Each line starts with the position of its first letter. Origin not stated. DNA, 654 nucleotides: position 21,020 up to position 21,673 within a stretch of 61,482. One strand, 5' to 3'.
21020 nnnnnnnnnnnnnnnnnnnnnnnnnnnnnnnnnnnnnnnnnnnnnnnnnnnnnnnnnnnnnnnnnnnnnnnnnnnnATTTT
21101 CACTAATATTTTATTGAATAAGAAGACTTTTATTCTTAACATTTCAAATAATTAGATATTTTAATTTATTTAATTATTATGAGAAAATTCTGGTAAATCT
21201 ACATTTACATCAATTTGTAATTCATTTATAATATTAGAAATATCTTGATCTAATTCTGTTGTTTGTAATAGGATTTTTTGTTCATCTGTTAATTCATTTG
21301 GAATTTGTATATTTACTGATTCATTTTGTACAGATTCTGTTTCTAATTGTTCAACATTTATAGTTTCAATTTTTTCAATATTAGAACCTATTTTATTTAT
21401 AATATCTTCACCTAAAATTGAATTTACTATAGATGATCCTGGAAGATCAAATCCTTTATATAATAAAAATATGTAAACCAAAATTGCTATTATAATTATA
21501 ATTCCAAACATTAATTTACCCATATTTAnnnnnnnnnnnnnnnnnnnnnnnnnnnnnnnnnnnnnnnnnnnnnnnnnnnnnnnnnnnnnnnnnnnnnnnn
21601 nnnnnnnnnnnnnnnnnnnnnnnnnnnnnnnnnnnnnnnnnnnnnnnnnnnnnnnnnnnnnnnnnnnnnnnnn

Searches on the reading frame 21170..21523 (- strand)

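Call 20: search_protein_families(library=pfam, proteins=[window:21170-21523:-], max_evalue=0.1)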
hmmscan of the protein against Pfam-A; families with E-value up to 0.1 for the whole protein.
window:21170-21523:- (117 aa): 3 families
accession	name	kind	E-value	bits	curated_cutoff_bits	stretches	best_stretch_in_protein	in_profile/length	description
PF03613.19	EIID-AGA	-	0.007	16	25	1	1-98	133-225/265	PTS system mannose/fructose/sorbose family IID component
PF07889.17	DUF1664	-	0.025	15.1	34.6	1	8-103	9-104/124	Protein of unknown function (DUF1664)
PF24670.1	DUF7653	-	0.054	14.1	27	1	59-105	11-56/125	Domain of unknown function (DUF7653)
